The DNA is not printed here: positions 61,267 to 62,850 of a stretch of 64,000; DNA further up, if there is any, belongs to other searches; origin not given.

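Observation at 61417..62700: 2H phosphoesterase fused to a calcineurin-like metallophosphoesterase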

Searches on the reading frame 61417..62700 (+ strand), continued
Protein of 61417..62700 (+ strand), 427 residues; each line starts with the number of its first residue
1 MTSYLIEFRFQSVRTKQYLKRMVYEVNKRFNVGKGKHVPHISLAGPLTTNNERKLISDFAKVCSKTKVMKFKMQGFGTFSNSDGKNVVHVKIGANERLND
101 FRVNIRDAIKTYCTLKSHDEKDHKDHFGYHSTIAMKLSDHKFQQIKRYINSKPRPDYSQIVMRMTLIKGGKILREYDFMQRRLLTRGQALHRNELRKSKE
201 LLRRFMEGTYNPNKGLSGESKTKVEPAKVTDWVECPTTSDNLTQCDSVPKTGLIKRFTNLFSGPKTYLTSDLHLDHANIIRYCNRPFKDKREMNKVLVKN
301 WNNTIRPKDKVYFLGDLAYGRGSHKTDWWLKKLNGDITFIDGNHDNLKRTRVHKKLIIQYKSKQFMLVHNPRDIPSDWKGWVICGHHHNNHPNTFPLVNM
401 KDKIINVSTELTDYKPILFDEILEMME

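Call 84: search_protein_families(library=ncbifam, proteins=[L051:6720-7112:+, L027:4745-5158:+, L082:5532-5894:+, L039:5242-5808:+], max_evalue=0.01)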
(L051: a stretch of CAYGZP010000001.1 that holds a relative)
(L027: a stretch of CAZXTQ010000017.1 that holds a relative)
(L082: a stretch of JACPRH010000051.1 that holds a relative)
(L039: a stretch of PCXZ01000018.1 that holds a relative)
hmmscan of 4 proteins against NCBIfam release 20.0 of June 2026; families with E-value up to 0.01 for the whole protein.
L051:6720-7112:+ (130 aa): 13 families
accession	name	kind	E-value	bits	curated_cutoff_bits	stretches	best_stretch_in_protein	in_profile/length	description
TIGR02705.1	nudix_YtkD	equivalog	1e-09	38.1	154.4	1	10-66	29-85/156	RNA deprotection pyrophosphohydrolase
NF041652.1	Nud_hyd_Dein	equivalog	1.3e-08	35.3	200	1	5-68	14-85/152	Nudix hydrolase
NF001938.0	PRK00714.1-5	equivalog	5.1e-06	25.9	116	1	23-59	42-78/172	RNA pyrophosphohydrolase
NF001934.0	PRK00714.1-1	equivalog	5.9e-06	25.8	241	1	5-64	9-69/176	RNA pyrophosphohydrolase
NF001935.0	PRK00714.1-2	equivalog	0.00011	21.8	259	1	24-63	29-68/183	RNA pyrophosphohydrolase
NF001937.0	PRK00714.1-4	equivalog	0.00016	21.3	139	1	6-64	8-69/161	RNA pyrophosphohydrolase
NF006530.0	PRK08999.1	equivalog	0.00022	20.4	245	1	30-65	37-72/315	Nudix family hydrolase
NF007834.0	PRK10546.1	equivalog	0.00031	20.6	156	1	30-125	34-126/135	pyrimidine (deoxy)nucleoside triphosphate diphosphatase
NF001936.0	PRK00714.1-3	equivalog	0.00085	19.2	118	1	28-66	37-73/155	RNA pyrophosphohydrolase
NF001299.0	PRK00241.1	equivalog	0.00097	18.7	158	1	30-63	163-196/263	NAD(+) diphosphatase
NF008044.0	PRK10776.1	equivalog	0.0012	18.7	148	1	28-63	33-68/130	8-oxo-dGTP diphosphatase MutT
TIGR00586.1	mutt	equivalog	0.0064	16.5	97.9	1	27-62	33-68/129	8-oxo-dGTP diphosphatase MutT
NF008736.0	PRK11762.1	equivalog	0.0076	15.8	169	0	28-65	76-113/186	ADP compounds hydrolase NudE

L027:4745-5158:+ (137 aa): 11 families
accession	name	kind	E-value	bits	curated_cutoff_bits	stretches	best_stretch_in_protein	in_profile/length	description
NF007834.0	PRK10546.1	equivalog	2.9e-06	27.2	156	1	10-110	9-113/135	pyrimidine (deoxy)nucleoside triphosphate diphosphatase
NF006530.0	PRK08999.1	equivalog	2.9e-05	23.3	245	1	31-104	38-110/315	Nudix family hydrolase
TIGR02705.1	nudix_YtkD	equivalog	0.00012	21.7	154.4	1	10-55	29-74/156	RNA deprotection pyrophosphohydrolase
NF001938.0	PRK00714.1-5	equivalog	0.00023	20.6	116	1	25-58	44-77/172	RNA pyrophosphohydrolase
NF001937.0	PRK00714.1-4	equivalog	0.00035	20.2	139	1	26-58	31-63/161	RNA pyrophosphohydrolase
NF008044.0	PRK10776.1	equivalog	0.00044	20.1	148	1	29-78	34-83/130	8-oxo-dGTP diphosphatase MutT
NF001935.0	PRK00714.1-2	equivalog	0.0019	17.7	259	1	28-58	33-63/183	RNA pyrophosphohydrolase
TIGR00586.1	mutt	equivalog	0.0033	17.5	97.9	1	30-67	36-73/129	8-oxo-dGTP diphosphatase MutT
NF041652.1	Nud_hyd_Dein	equivalog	0.0037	17.5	200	1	15-83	32-96/152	Nudix hydrolase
NF006961.0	PRK09438.1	equivalog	0.0041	16.6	103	1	33-57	39-63/151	dihydroneopterin triphosphate diphosphatase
NF052459.1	OxoGTPPhMutT1Mycb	equivalog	0.007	15.5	475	1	29-120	32-125/292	8-oxo-(d)GTP phosphatase MutT1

L082:5532-5894:+ (120 aa): 3 families
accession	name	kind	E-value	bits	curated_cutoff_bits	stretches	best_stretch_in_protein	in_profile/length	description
TIGR02705.1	nudix_YtkD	equivalog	8.3e-05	22.2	154.4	1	8-56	38-86/156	RNA deprotection pyrophosphohydrolase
NF001938.0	PRK00714.1-5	equivalog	0.00045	19.6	116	1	16-49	46-79/172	RNA pyrophosphohydrolase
NF001937.0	PRK00714.1-4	equivalog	0.0017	18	139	1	16-77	32-93/161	RNA pyrophosphohydrolase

L039:5242-5808:+ (188 aa): 15 families
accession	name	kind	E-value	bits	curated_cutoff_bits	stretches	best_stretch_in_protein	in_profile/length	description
NF004018.0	PRK05480.1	equivalog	1.2e-24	86.9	180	1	7-187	3-203/210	uridine kinase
TIGR00235.1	udk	equivalog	4.3e-23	82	220.3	1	9-181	5-197/207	uridine kinase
NF005655.0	PRK07429.1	subfamily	6.2e-17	61.7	236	1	6-176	4-190/326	phosphoribulokinase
TIGR00152.1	TIGR00152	equivalog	5.8e-10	39.3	65.55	2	12-46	1-33/188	dephospho-CoA kinase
NF006085.0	PRK08233.1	equivalog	8.7e-09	35.5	198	1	8-188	3-179/184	hypothetical protein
NF005807.0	PRK07667.1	equivalog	8.9e-06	25.4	221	1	6-169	13-192/193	kinase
NF006746.0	PRK09270.1-5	subfamily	1.9e-05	23.7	250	0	97-137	125-169/210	nucleoside/nucleotide kinase family protein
TIGR00554.2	panK_bact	equivalog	7.7e-05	22.1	235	1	4-127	76-228/310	type I pantothenate kinase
NF005576.0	PRK07261.1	equivalog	7.8e-05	22.5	224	1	13-55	3-41/171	DNA topology modulation protein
NF006743.0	PRK09270.1-2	equivalog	0.00043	19.4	227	0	9-46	27-65/217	nucleoside/nucleotide kinase family protein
NF005115.0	PRK06547.1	equivalog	0.00047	19.6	173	1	4-139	9-141/172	hypothetical protein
NF041025.1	antiphage_deaminase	equivalog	0.00073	18.5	400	1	11-178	2-120/437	anti-phage dCTP deaminase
NF003012.0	PRK03839.1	equivalog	0.00086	19.3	152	0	12-76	2-66/180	putative kinase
NF003013.0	PRK03846.1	subfamily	0.0058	16.3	163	0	4-34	22-52/202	adenylyl-sulfate kinase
TIGR00455.1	apsK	equivalog_domain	0.0066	16.1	138.7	0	4-35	12-43/184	adenylyl-sulfate kinase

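Call 96: search_protein_families(library=pfam, proteins=[L001:12681-14345:+, L013:6992-7999:+, L091:4776-5993:+, L042:7280-8644:+, L032:7211-8101:+, L038:7180-8820:+, L031:4351-5931:-, L057:7428-7784:+], max_evalue=0.1)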
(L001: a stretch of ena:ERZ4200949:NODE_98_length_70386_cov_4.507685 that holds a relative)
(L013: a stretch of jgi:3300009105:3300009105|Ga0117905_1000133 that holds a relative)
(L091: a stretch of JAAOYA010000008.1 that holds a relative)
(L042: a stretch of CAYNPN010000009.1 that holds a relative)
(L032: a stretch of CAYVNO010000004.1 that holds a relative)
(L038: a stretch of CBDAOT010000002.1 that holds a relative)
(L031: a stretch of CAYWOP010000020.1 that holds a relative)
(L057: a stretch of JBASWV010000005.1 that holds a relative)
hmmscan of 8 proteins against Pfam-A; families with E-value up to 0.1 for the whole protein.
L001:12681-14345:+ (554 aa): 2 families
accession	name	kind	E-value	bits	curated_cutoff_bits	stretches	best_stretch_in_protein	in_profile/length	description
PF12675.12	DUF3795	-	0.00091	20.1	22.6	1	126-171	37-82/83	Protein of unknown function (DUF3795)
PF10263.15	SprT-like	-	0.016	15.5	25.6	1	58-108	44-95/108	SprT-like family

L013:6992-7999:+ (335 aa): 4 families
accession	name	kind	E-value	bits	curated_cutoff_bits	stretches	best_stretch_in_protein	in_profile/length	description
PF01863.23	YgjP-like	-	0.00033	21.2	26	1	8-32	166-190/207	YgjP-like, metallopeptidase domain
PF01428.23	zf-AN1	-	0.0013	19.2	27.9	1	71-100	1-31/40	AN1-like Zinc finger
PF12675.12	DUF3795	-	0.0067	17.3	22.6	1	66-95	51-80/83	Protein of unknown function (DUF3795)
PF04236.20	Transp_Tc5_C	-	0.049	14.5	27.4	1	66-98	25-56/63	Tc5 transposase C-terminal domain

L091:4776-5993:+ (405 aa): 6 families
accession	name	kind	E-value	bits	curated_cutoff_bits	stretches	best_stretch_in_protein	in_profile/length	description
PF01863.23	YgjP-like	-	9.6e-05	22.9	26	1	67-98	157-188/207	YgjP-like, metallopeptidase domain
PF12675.12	DUF3795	-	0.0022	18.9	22.6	1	129-162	47-80/83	Protein of unknown function (DUF3795)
PF01435.24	Peptidase_M48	-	0.012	15.9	20.3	1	56-121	45-110/186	Peptidase family M48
PF08325.16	WLM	-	0.021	15.3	26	1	71-99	78-106/190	WLM domain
PF13067.11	DUF3930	-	0.025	14.8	25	1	265-288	23-46/51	Protein of unknown function (DUF3930)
PF06405.16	RCC_reductase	-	0.042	13.5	24.9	1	294-386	163-251/253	Red chlorophyll catabolite reductase (RCC reductase)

L042:7280-8644:+ (454 aa): 1 family
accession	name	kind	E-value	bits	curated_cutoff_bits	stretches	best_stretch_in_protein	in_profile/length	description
PF01428.23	zf-AN1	-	2.4e-10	40.8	27.9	1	13-49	1-39/40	AN1-like Zinc finger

L032:7211-8101:+ (296 aa): 3 families
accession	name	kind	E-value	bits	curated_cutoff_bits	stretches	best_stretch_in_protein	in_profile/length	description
PF01428.23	zf-AN1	-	0.0065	17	27.9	1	150-176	1-28/40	AN1-like Zinc finger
PF10263.15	SprT-like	-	0.028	14.7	25.6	1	64-116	49-98/108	SprT-like family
PF04236.20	Transp_Tc5_C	-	0.051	14.4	27.4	0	146-176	23-55/63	Tc5 transposase C-terminal domain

L038:7180-8820:+ (546 aa): 2 families
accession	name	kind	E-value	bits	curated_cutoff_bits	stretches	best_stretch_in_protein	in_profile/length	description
PF01428.23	zf-AN1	-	7.3e-09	36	27.9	1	8-43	2-37/40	AN1-like Zinc finger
PF00188.32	CAP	-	1.9e-08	35.6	21.1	1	233-356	1-115/117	Cysteine-rich secretory protein family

L031:4351-5931:- (526 aa): 2 families
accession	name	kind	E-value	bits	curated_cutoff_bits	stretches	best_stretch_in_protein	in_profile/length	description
PF00188.32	CAP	-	7.8e-10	40.1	21.1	1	372-487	2-105/117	Cysteine-rich secretory protein family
PF17982.7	C5HCH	-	0.0092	16.6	26.3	1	16-38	6-28/50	NSD Cys-His rich domain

L057:7428-7784:+ (118 aa): 1 family
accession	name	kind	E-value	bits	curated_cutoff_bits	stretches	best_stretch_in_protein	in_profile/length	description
PF01428.23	zf-AN1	-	7.5e-06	26.4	27.9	1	11-50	1-38/40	AN1-like Zinc finger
